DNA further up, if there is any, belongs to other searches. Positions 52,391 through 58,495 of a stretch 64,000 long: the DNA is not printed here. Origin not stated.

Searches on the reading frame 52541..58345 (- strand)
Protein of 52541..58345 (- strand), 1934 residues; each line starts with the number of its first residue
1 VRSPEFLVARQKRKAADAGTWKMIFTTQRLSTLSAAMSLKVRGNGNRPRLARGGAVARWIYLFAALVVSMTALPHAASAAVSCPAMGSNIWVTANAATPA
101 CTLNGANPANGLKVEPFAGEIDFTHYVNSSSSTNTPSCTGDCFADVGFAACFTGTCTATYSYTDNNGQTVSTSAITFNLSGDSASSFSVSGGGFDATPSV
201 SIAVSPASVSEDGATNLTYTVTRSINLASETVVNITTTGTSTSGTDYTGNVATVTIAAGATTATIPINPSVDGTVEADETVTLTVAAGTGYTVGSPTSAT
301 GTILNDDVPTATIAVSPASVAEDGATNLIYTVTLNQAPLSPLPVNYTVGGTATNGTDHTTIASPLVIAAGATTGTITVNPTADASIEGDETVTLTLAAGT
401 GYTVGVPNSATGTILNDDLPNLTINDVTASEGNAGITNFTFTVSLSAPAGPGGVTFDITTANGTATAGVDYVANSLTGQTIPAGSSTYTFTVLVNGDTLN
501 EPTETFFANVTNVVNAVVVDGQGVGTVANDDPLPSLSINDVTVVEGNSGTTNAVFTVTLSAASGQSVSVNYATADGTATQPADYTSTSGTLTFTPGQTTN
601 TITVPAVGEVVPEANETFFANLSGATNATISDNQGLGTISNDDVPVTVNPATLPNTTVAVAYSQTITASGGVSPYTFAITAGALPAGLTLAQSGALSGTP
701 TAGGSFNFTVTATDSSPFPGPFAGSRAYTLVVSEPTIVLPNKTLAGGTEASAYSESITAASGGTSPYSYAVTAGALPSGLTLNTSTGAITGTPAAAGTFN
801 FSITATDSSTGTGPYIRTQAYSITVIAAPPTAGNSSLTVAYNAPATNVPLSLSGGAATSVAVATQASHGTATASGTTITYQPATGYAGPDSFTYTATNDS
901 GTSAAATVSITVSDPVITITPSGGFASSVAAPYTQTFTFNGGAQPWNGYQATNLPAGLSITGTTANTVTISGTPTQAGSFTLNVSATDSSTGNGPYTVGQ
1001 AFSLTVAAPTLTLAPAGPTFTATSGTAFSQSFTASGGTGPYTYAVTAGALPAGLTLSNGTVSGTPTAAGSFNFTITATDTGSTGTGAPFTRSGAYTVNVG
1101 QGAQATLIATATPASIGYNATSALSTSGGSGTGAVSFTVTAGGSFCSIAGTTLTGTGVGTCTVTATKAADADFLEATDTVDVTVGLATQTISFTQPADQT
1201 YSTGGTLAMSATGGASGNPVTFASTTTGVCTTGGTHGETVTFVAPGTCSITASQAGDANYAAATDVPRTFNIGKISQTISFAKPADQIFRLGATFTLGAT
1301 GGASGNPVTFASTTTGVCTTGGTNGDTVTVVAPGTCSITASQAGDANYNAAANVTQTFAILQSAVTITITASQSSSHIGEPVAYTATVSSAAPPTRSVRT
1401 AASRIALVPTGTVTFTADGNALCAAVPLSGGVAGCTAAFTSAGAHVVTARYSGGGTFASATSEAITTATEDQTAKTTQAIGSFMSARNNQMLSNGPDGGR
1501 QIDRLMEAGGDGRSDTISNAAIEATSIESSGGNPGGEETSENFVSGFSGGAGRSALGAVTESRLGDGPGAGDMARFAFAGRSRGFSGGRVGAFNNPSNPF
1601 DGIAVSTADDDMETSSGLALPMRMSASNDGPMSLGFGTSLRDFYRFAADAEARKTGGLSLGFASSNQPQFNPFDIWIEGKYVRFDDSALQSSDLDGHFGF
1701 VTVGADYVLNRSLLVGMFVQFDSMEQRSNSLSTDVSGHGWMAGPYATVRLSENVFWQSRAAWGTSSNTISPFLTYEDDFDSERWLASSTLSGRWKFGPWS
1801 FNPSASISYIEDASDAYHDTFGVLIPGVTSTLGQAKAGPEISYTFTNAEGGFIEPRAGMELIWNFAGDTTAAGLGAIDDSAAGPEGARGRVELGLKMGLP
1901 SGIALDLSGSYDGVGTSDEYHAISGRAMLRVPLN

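Call 55: search_protein_families(library=pfam, proteins=[window:52541-58345:-], max_evalue=0.001)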
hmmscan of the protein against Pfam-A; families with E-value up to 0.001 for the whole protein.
window:52541-58345:- (1934 aa): 5 families
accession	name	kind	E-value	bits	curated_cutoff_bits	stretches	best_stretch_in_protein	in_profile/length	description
PF03160.20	Calx-beta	-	1.2e-39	135.5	27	4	542-625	16-97/119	Calx-beta domain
PF05345.18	He_PIG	-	4.1e-38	130.2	24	4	736-813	2-87/96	Putative Ig domain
PF16640.11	Big_3_5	-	5.7e-12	46.5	35.5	1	1369-1467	1-85/88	Bacterial Ig-like domain (group 3)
PF17963.7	Big_9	-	3.7e-10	41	23.6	1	829-911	3-89/89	Bacterial Ig domain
PF17892.7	Cadherin_5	-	3.2e-05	24.1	26.5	1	861-912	45-97/98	Cadherin-like domain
